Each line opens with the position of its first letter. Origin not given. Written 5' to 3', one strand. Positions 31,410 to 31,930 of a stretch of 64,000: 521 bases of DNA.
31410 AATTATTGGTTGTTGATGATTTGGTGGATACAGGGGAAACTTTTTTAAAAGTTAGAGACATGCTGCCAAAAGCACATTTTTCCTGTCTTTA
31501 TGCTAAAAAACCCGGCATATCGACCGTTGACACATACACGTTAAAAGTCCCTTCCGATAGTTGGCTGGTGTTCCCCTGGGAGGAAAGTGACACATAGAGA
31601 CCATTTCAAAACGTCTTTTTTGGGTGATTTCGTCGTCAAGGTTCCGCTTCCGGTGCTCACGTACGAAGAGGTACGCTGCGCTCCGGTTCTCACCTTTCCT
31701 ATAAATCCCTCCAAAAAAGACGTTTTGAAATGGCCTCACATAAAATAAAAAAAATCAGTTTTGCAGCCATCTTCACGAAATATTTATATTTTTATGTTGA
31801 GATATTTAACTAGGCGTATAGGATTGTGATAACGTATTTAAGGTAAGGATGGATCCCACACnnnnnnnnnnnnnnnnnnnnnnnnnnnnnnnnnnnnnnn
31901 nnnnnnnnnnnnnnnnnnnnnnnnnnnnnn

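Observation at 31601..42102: Two copies of a 137-bp palindromic-ended element (MITE-like) flank a 10.5 kb accessory segment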

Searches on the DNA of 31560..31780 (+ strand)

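Call 46: search_dna_similar(query=window:31597-31737:+, collection=plasmids, mode=distant, max_evalue=1)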
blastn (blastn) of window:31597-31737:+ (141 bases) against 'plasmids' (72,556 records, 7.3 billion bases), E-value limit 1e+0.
Records with a match: 32; places in all: 59; records where one place covers at least 80% of the query: 0.
Best place of each record, by identity: 90-95% 4; 80-90% 28.
By first word of the organism name: Sphingobium 14; Shinella 6; Phyllobacterium 3; Agrobacterium 2; Ensifer 1; Allorhizobium 1; Novosphingobium 1; Rhizobium 1; Bosea 1; Mesorhizobium 1; and 1 more.
By predicted mobility (MOB-suite, as given by PLSDB): non-mobilizable 25; conjugative 6; mobilizable 1.
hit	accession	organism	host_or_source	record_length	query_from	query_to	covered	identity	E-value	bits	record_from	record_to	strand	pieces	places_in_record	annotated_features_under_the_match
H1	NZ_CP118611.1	Ensifer adhaerens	Pure isolate,Rhizosphere of Cyperus ...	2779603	49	95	33%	91.5%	3e-8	64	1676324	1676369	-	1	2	none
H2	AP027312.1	Sphingobium sp. TomMM7A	-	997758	49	95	33%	89.4%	4e-7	61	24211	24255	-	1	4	none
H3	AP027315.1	Sphingobium sp. TomMM15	-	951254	49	95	33%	89.4%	4e-7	61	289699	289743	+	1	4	none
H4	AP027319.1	Sphingobium sp. TomTYG42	-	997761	49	95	33%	89.4%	4e-7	61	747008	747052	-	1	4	none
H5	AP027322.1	Sphingobium sp. TomTYG43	-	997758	49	95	33%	89.4%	4e-7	61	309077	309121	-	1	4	none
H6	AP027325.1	Sphingobium sp. TomTYG46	-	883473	49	95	33%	89.4%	4e-7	61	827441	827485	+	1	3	none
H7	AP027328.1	Sphingobium sp. TomTYG64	-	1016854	49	95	33%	89.4%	4e-7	61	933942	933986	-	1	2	none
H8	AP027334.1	Sphingobium sp. TomTYG71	-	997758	49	95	33%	89.4%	4e-7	61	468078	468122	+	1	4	none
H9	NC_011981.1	Allorhizobium ampelinum S4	Vitis vinifera cv. 'Izsaki Sarfeher'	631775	49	95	33%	89.4%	2e-5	56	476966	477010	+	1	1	none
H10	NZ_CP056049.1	Agrobacterium vitis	Vitis vinifera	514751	49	95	33%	89.4%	2e-5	56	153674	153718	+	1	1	none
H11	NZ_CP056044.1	Agrobacterium vitis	Vitis vinifera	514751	49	95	33%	89.4%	2e-5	56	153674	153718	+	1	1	none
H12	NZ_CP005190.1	Sphingobium sp. MI1205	-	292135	49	95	33%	87.2%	2e-5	56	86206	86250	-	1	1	none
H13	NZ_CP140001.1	Novosphingobium capsulatum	-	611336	49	93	32%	91.1%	4e-7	61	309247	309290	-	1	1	none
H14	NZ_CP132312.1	Shinella zoogloeoides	Homo sapiens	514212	49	93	32%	91.1%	4e-7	61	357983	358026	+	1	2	none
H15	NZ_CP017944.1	Phyllobacterium zundukense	Oxytropis triphylla,cell culture,root ...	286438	47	95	35%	83.7%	6e-5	54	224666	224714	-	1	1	none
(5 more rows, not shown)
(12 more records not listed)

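Call 47: search_rna_families(source=window, start=31560, end=31780, threshold=evalue, max_evalue=10, show_alignments=3)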
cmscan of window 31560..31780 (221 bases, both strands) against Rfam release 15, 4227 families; matches with E-value up to 10: 5.
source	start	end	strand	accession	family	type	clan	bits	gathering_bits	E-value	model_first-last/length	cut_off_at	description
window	31581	31651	+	RF00339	snoR60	Gene; snRNA; snoRNA; CD-box;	CL00074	14.2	40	3.1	1-72/72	no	Small nucleolar RNA snoR60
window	31603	31634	-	RF01341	CRISPR-DR30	Gene; CRISPR;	-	12.7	50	8.3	1-38/38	no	CRISPR RNA direct repeat element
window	31636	31671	+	RF02946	cow-rumen-1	Gene; sRNA;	-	11.7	53.4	5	1-61/61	no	cow-rumen-1 RNA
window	31567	31615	+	RF02197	TP73-AS1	Gene; lncRNA;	-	9.1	75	8.9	103-161/161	no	TP73 antisense RNA 1 conserved region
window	31676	31720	-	RF02193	TCL6_3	Gene; lncRNA;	-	8.6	40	10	94-139/139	no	T-cell leukemia/lymphoma 6 conserved region 3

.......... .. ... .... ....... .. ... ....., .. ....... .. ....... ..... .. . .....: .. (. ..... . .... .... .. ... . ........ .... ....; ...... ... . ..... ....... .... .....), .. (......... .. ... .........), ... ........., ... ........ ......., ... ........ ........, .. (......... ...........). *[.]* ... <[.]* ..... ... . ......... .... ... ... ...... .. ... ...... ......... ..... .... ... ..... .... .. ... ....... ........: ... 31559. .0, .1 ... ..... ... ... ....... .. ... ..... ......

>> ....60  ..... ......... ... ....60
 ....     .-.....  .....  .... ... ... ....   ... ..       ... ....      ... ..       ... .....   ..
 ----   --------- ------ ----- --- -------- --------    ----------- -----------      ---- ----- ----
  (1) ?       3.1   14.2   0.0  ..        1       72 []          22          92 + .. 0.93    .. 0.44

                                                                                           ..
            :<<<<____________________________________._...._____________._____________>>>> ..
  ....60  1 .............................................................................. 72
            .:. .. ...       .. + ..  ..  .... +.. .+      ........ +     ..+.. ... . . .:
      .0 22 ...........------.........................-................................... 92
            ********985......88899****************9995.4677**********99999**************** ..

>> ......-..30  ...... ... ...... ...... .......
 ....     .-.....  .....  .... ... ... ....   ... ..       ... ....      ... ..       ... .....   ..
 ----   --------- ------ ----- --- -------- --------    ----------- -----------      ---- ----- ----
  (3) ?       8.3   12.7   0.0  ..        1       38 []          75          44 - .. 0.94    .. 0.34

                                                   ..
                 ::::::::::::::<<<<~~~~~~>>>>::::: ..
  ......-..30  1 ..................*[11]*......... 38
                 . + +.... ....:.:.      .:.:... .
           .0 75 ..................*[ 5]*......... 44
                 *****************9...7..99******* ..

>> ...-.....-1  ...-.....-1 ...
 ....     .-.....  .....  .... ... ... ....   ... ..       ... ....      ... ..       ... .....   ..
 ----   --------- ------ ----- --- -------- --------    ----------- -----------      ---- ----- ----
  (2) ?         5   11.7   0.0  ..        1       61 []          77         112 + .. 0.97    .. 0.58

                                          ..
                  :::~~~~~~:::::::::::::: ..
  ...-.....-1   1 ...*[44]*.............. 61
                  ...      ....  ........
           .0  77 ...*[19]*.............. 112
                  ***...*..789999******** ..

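Call 48: get_annotated_region(hit=H1, flank=1500)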
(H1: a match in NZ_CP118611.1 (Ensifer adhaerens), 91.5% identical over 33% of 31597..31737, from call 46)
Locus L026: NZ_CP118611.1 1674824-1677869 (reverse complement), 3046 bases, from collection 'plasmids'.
description: Ensifer adhaerens strain CTYH.Ch1 plasmid pCTYH.Ch1_1, complete sequence
organism: Ensifer adhaerens (NCBI taxid 106592)
taxonomy: Bacteria; Pseudomonadota; Alphaproteobacteria; Hyphomicrobiales; Rhizobiaceae; Ensifer; Ensifer adhaerens
host: -; source: Pure isolate,Rhizosphere of Cyperus brevifolius; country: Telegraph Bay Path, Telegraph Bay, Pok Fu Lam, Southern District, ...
typing (MOB-suite, as given by PLSDB): conjugative; relaxase MOBQ; mating-pair formation MPF_T
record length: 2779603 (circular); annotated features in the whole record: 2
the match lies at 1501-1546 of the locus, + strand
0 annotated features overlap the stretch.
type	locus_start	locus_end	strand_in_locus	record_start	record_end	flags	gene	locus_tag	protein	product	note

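Call 49: get_annotated_region(hit=H2, flank=1500)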
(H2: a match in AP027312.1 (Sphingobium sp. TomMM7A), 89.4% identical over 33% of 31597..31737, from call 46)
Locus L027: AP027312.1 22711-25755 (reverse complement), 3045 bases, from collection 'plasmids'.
description: Sphingobium sp. TomMM7A plasmid pTomMM7Aa DNA, complete genome
organism: Sphingobium sp. TomMM7A (NCBI taxid 3028880)
taxonomy: Bacteria; Pseudomonadota; Alphaproteobacteria; Sphingomonadales; Sphingomonadaceae; Sphingobium; Sphingobium sp. TomMM7A
host: -; source: -; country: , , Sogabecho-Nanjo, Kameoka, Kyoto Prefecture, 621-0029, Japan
typing (MOB-suite, as given by PLSDB): non-mobilizable
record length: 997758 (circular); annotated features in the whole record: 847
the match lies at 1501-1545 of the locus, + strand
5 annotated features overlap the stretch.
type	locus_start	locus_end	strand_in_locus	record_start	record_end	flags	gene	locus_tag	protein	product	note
CDS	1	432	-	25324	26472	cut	-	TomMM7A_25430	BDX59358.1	cupin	-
CDS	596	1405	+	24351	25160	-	-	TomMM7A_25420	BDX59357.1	2,5-dichloro-2,5-cyclohexadiene-1,4-diol dehydrogenase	-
CDS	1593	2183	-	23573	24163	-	-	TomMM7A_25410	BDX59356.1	hypothetical protein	-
CDS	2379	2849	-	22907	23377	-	-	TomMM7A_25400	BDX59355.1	AsnC family transcriptional regulator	-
CDS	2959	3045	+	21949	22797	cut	-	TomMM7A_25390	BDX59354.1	phenylalanine-4-hydroxylase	-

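Call 59: search_dna_similar(query=L026:1462-1588:+, collection=plasmids, mode=distant, max_evalue=0.01, max_rows=60, rows=spread)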
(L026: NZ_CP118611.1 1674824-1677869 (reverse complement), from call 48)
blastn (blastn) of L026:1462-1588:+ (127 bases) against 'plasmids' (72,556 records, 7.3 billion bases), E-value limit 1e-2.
Records with a match: 32; places in all: 60; records where one place covers at least 80% of the query: 2.
Best place of each record, by identity: >=99% 1; 90-95% 1; 80-90% 25; 60-80% 5.
By first word of the organism name: Sphingobium 14; Shinella 6; Agrobacterium 3; Phyllobacterium 3; Ensifer 1; Rhizobium 1; Aminobacter 1; Bosea 1; Novosphingobium 1; Allorhizobium 1.
By predicted mobility (MOB-suite, as given by PLSDB): non-mobilizable 26; conjugative 5; mobilizable 1.
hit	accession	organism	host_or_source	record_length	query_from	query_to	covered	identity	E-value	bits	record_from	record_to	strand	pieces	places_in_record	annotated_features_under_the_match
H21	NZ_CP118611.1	Ensifer adhaerens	Pure isolate,Rhizosphere of Cyperus ...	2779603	1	127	100%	100.0%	3e-58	230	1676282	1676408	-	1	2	none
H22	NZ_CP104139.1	Rhizobium sp. WSM1274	Vicia sp.,cell culture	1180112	1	127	100%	89.1%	1e-38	165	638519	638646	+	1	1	record has no annotation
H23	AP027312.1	Sphingobium sp. TomMM7A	-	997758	18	113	76%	81.3%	7e-16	90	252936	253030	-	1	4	none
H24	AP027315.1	Sphingobium sp. TomMM15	-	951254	18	113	76%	81.3%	7e-16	90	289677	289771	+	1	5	none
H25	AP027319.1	Sphingobium sp. TomTYG42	-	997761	18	113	76%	81.3%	7e-16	90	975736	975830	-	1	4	none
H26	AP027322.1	Sphingobium sp. TomTYG43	-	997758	18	113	76%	81.3%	7e-16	90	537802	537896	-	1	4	none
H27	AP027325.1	Sphingobium sp. TomTYG46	-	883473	18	113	76%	81.3%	7e-16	90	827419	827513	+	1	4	none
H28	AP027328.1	Sphingobium sp. TomTYG64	-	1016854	18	113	76%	81.3%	7e-16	90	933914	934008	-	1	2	none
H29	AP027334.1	Sphingobium sp. TomTYG71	-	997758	18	113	76%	81.3%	7e-16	90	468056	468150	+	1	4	none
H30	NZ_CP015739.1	Shinella sp. HZN7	-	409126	14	113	79%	77.2%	2e-11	76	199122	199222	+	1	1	none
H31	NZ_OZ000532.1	Shinella sp. WSC3-e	-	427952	14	113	79%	75.2%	8e-9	67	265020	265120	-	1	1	pyridoxal-dependent decarboxylase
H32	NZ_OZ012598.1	Shinella sp. WSD5-1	-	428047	14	113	79%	75.2%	8e-9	67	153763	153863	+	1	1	pyridoxal-dependent decarboxylase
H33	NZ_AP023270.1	Agrobacterium vitis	Vitis vinifera,grapevine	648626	16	106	72%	76.9%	1e-7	64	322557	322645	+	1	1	none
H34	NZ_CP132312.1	Shinella zoogloeoides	Homo sapiens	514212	14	87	58%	88.0%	3e-15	89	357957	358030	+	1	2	none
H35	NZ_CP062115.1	Aminobacter sp. SR38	bacterial pure culture,soil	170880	2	75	58%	84.0%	2e-11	75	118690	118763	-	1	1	none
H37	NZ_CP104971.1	Phyllobacterium zundukense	Vicia costata,cell culture,root nodule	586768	19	86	54%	88.4%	1e-13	82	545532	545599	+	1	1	none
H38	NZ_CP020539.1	Sphingobium herbicidovorans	cell culture,soil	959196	18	86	54%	84.1%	2e-10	73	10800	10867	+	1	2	none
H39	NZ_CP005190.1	Sphingobium sp. MI1205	-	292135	20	86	53%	85.1%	6e-11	73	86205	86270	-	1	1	none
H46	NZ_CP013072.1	Sphingobium indicum B90A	sugarcane rhizosphere soil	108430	18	86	54%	78.3%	4e-6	58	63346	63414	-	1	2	none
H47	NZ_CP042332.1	Bosea sp. F3-2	soybean,soil sample,rhizosphere soil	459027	29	86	46%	81.0%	2e-4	53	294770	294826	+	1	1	none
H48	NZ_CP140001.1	Novosphingobium capsulatum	-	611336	39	86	38%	93.8%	6e-11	74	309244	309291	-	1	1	none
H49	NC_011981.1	Allorhizobium ampelinum S4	Vitis vinifera cv. 'Izsaki Sarfeher'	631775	37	86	39%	88.0%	3e-7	61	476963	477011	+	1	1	none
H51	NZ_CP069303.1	Shinella sp. PSBB067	monoisolate,Minnesota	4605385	41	86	36%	82.6%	2e-3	48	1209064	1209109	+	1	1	none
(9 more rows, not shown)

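Call 60: get_annotated_region(hit=H22, flank=400)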
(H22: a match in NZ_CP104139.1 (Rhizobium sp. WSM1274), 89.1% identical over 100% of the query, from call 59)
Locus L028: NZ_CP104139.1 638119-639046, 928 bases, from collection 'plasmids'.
description: Rhizobium sp. WSM1274 plasmid pWSM1274_1, complete sequence
organism: Rhizobium sp. WSM1274 (NCBI taxid 3138254)
taxonomy: Bacteria; Pseudomonadota; Alphaproteobacteria; Hyphomicrobiales; Rhizobiaceae; Rhizobium; Rhizobium sp. WSM1274
host: -; source: Vicia sp.,cell culture; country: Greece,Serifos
typing (MOB-suite, as given by PLSDB): conjugative; relaxase MOBQ; mating-pair formation MPF_T
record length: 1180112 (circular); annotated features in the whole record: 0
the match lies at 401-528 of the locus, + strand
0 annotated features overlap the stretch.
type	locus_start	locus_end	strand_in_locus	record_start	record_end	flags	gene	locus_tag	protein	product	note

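Call 61: get_annotated_region(hit=H23, flank=400)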
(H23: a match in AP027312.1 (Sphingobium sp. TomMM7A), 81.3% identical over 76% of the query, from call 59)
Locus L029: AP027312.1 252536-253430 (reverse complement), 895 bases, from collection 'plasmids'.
description: Sphingobium sp. TomMM7A plasmid pTomMM7Aa DNA, complete genome
organism: Sphingobium sp. TomMM7A (NCBI taxid 3028880)
taxonomy: Bacteria; Pseudomonadota; Alphaproteobacteria; Sphingomonadales; Sphingomonadaceae; Sphingobium; Sphingobium sp. TomMM7A
host: -; source: -; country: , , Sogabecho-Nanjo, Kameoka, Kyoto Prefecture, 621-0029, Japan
typing (MOB-suite, as given by PLSDB): non-mobilizable
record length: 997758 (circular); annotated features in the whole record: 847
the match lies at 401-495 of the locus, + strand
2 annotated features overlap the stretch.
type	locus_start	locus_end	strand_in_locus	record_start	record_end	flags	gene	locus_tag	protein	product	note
CDS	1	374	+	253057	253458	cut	-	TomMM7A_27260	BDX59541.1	hypothetical protein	-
CDS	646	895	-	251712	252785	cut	-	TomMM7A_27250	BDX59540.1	alcohol dehydrogenase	-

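Call 62: get_annotated_region(hit=H30, flank=400)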
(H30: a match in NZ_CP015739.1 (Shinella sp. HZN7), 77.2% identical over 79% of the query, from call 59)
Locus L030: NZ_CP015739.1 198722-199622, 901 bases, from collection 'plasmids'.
description: Shinella sp. HZN7 plasmid pShin-03, complete sequence
organism: Shinella sp. HZN7 (NCBI taxid 879274)
taxonomy: Bacteria; Pseudomonadota; Alphaproteobacteria; Hyphomicrobiales; Rhizobiaceae; Shinella; Shinella sp. HZN7
host: -; source: -; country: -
typing (MOB-suite, as given by PLSDB): non-mobilizable
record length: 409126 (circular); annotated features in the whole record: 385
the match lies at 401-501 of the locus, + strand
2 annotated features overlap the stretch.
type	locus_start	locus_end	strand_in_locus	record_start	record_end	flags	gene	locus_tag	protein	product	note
CDS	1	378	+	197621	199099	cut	-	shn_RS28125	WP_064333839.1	aldehyde dehydrogenase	-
CDS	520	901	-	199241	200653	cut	-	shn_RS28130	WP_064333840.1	pyridoxal-dependent decarboxylase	GO:0019752 - carboxylic acid metabolic process [Evidence IEA]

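Call 63: get_annotated_region(hit=H33, flank=400)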
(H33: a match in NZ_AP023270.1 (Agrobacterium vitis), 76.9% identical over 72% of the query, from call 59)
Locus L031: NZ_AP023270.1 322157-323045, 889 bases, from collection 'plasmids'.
description: Agrobacterium vitis strain VAR03-1 plasmid pRvVAR031a, complete sequence
organism: Agrobacterium vitis (NCBI taxid 373)
taxonomy: Bacteria; Pseudomonadota; Alphaproteobacteria; Hyphomicrobiales; Rhizobiaceae; Agrobacterium; Agrobacterium vitis
host: -; source: Vitis vinifera,grapevine; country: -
typing (MOB-suite, as given by PLSDB): non-mobilizable; replicon rep_cluster_287
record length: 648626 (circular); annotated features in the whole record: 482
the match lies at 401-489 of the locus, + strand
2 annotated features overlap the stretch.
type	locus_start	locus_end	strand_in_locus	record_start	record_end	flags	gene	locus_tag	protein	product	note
CDS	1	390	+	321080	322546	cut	-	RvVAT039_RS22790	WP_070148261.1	bifunctional 3-(3-hydroxy-phenyl)propionate/3-hydroxycinnamic acid hydroxylase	-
CDS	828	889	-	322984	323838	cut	-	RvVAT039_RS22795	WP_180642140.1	fumarylacetoacetate hydrolase family protein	-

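Call 64: get_annotated_region(hit=H34, flank=400)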
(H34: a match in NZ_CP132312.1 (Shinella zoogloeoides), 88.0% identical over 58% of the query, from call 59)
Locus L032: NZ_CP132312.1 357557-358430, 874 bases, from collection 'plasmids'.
description: Shinella zoogloeoides strain UPHL-collab-1 plasmid unnamed2, complete sequence
organism: Shinella zoogloeoides (NCBI taxid 352475)
taxonomy: Bacteria; Pseudomonadota; Alphaproteobacteria; Hyphomicrobiales; Rhizobiaceae; Shinella; Shinella zoogloeoides
host: -; source: Homo sapiens; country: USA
typing (MOB-suite, as given by PLSDB): non-mobilizable
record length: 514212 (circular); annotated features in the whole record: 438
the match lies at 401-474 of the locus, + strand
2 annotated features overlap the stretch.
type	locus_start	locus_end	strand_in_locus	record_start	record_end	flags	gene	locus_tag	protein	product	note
CDS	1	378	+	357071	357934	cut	-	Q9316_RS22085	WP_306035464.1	DMT family transporter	GO:0055085 - transmembrane transport [Evidence IEA]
CDS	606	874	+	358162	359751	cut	-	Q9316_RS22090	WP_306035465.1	ABC transporter substrate-binding protein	-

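Call 65: get_annotated_region(hit=H35, flank=400)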
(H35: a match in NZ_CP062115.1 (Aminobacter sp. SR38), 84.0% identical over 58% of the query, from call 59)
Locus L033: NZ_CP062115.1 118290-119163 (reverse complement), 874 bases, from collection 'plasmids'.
description: Aminobacter sp. SR38 plasmid pSR3, complete sequence
organism: Aminobacter sp. SR38 (NCBI taxid 2774562)
taxonomy: Bacteria; Pseudomonadota; Alphaproteobacteria; Hyphomicrobiales; Phyllobacteriaceae; Aminobacter; Aminobacter sp. SR38
host: -; source: bacterial pure culture,soil; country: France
typing (MOB-suite, as given by PLSDB): non-mobilizable; mating-pair formation MPF_T
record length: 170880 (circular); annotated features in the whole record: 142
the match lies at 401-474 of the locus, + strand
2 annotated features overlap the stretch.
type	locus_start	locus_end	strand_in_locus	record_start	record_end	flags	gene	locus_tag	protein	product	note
CDS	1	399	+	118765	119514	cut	-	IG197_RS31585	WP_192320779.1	electron transfer flavoprotein subunit beta/FixA family protein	-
CDS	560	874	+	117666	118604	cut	-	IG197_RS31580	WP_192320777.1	electron transfer flavoprotein subunit alpha/FixB family protein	-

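Call 66: get_annotated_region(hit=H37, flank=400)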
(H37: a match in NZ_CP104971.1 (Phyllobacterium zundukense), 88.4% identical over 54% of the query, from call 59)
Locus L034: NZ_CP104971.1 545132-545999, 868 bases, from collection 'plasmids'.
description: Phyllobacterium zundukense strain A18/3m plasmid p_unnamed2, complete sequence
organism: Phyllobacterium zundukense (NCBI taxid 1867719)
taxonomy: Bacteria; Pseudomonadota; Alphaproteobacteria; Hyphomicrobiales; Phyllobacteriaceae; Phyllobacterium; Phyllobacterium zundukense
host: -; source: Vicia costata,cell culture,root nodule; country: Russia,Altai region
typing (MOB-suite, as given by PLSDB): non-mobilizable
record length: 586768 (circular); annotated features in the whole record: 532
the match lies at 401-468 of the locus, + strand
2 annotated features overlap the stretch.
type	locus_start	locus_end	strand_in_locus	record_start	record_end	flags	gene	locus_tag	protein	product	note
CDS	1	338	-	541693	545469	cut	metH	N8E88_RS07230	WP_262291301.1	methionine synthase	GO:0009086 - methionine biosynthetic process [Evidence IEA]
CDS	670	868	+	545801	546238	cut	-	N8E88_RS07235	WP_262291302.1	antitoxin Xre/MbcA/ParS toxin-binding domain-containing protein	-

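Call 67: get_annotated_region(hit=H38, flank=400)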
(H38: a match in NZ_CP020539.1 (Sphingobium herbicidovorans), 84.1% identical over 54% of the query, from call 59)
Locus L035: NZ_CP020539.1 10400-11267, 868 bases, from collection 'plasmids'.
description: Sphingobium herbicidovorans strain MH plasmid pMSHV, complete sequence
organism: Sphingobium herbicidovorans (NCBI taxid 76947)
taxonomy: Bacteria; Pseudomonadota; Alphaproteobacteria; Sphingomonadales; Sphingomonadaceae; Sphingobium; Sphingobium herbicidovorans
host: -; source: cell culture,soil; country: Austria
typing (MOB-suite, as given by PLSDB): conjugative; replicon rep_cluster_545; relaxase MOBP; mating-pair formation MPF_T
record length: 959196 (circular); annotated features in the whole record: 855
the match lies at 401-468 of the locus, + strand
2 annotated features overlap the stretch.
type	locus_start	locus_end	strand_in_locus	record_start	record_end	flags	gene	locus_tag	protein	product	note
CDS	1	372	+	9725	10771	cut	dmpG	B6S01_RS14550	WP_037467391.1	4-hydroxy-2-oxovalerate aldolase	-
CDS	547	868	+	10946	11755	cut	-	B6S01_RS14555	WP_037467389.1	sugar phosphate isomerase/epimerase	-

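Call 68: get_annotated_region(hit=H39, flank=400)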
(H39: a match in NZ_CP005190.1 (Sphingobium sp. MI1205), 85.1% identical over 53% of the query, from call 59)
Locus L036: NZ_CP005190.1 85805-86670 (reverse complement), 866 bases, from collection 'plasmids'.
description: Sphingobium sp. MI1205 plasmid pMI1, complete sequence
organism: Sphingobium sp. MI1205 (NCBI taxid 407020)
taxonomy: Bacteria; Pseudomonadota; Alphaproteobacteria; Sphingomonadales; Sphingomonadaceae; Sphingobium; Sphingobium sp. MI1205
host: -; source: -; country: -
typing (MOB-suite, as given by PLSDB): conjugative; relaxase MOBF; mating-pair formation MPF_F
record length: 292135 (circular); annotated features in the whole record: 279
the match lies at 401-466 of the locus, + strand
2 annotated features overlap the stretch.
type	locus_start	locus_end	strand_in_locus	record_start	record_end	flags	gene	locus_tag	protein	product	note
CDS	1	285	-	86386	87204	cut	yaaA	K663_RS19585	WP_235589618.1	peroxide stress protein YaaA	-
CDS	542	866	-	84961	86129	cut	-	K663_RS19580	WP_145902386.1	IS3 family transposase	-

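Call 69: get_annotated_region(hit=H47, flank=400)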
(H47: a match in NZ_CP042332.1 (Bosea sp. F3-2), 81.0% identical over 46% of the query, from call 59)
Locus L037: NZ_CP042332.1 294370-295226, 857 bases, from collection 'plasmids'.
description: Bosea sp. F3-2 plasmid pB32-1, complete sequence
organism: Bosea sp. F3-2 (NCBI taxid 2599640)
taxonomy: Bacteria; Pseudomonadota; Alphaproteobacteria; Hyphomicrobiales; Boseaceae; Bosea; Bosea sp. F3-2
host: -; source: soybean,soil sample,rhizosphere soil; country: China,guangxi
typing (MOB-suite, as given by PLSDB): non-mobilizable
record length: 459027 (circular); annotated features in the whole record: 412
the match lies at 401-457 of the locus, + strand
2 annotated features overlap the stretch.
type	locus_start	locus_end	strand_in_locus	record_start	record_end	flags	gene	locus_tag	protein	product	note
CDS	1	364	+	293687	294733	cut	-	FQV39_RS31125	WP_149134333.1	extracellular solute-binding protein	-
CDS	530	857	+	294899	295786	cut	-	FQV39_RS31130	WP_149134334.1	ABC transporter permease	GO:0055085 - transmembrane transport [Evidence IEA]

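Call 70: get_annotated_region(hit=H48, flank=400)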
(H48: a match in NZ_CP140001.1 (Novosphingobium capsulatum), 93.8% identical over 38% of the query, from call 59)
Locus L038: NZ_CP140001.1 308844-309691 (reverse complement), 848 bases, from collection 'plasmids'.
description: Novosphingobium capsulatum strain HAMBI_0103 plasmid unnamed01, complete sequence
organism: Novosphingobium capsulatum (NCBI taxid 13688)
taxonomy: Bacteria; Pseudomonadota; Alphaproteobacteria; Sphingomonadales; Sphingomonadaceae; Novosphingobium; Novosphingobium capsulatum
host: -; source: -; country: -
typing (MOB-suite, as given by PLSDB): non-mobilizable; replicon rep_cluster_545
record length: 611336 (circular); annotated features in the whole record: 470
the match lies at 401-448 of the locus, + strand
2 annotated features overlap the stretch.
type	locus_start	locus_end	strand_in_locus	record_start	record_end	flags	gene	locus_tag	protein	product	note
CDS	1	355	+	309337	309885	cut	-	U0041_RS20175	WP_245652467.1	DUF3237 domain-containing protein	-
CDS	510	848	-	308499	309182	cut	-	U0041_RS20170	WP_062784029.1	LamG domain-containing protein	-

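Call 71: get_annotated_region(hit=H49, flank=400)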
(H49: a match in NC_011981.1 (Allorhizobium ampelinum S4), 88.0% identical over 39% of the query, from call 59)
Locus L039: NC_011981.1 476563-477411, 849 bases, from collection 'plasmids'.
description: Allorhizobium ampelinum S4 plasmid pAtS4e, complete sequence
organism: Allorhizobium ampelinum S4 (NCBI taxid 311402)
taxonomy: Bacteria; Pseudomonadota; Alphaproteobacteria; Hyphomicrobiales; Rhizobiaceae; Allorhizobium; Allorhizobium ampelinum; Allorhizobium ampelinum S4
host: -; source: Vitis vinifera cv. 'Izsaki Sarfeher'; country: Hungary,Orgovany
typing (MOB-suite, as given by PLSDB): conjugative; replicon rep_cluster_287; relaxase MOBQ; mating-pair formation MPF_T
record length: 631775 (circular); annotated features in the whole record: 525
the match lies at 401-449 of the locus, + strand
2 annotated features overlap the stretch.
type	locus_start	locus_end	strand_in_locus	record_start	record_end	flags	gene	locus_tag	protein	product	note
CDS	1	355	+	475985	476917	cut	-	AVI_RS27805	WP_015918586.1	isocitrate lyase/PEP mutase family protein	-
CDS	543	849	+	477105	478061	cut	-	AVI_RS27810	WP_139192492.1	ABC transporter permease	GO:0055085 - transmembrane transport [Evidence IEA]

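Call 72: get_annotated_region(hit=H46, flank=400)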
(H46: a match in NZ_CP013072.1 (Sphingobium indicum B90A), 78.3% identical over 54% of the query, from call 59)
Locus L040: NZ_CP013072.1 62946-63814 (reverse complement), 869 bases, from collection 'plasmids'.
description: Sphingobium indicum B90A plasmid pSRL2, complete sequence
organism: Sphingobium indicum B90A (NCBI taxid 861109)
taxonomy: Bacteria; Pseudomonadota; Alphaproteobacteria; Sphingomonadales; Sphingomonadaceae; Sphingobium; Sphingobium indicum; Sphingobium indicum B90A
host: -; source: sugarcane rhizosphere soil; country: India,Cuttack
typing (MOB-suite, as given by PLSDB): non-mobilizable; replicon rep_cluster_545
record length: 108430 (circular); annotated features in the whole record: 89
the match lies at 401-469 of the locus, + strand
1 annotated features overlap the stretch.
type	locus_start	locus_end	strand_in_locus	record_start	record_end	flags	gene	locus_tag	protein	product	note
CDS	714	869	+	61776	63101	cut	-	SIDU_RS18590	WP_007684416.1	radical SAM protein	-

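Call 73: get_annotated_region(hit=H51, flank=400)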
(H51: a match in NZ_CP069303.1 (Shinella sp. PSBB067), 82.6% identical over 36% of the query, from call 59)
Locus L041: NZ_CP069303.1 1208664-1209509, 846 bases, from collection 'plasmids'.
description: Shinella sp. PSBB067 plasmid unnamed1, complete sequence
organism: Shinella sp. PSBB067 (NCBI taxid 2715959)
taxonomy: Bacteria; Pseudomonadota; Alphaproteobacteria; Hyphomicrobiales; Rhizobiaceae; Shinella; Shinella sp. PSBB067
host: -; source: monoisolate,Minnesota; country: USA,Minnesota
typing (MOB-suite, as given by PLSDB): non-mobilizable; mating-pair formation MPF_T
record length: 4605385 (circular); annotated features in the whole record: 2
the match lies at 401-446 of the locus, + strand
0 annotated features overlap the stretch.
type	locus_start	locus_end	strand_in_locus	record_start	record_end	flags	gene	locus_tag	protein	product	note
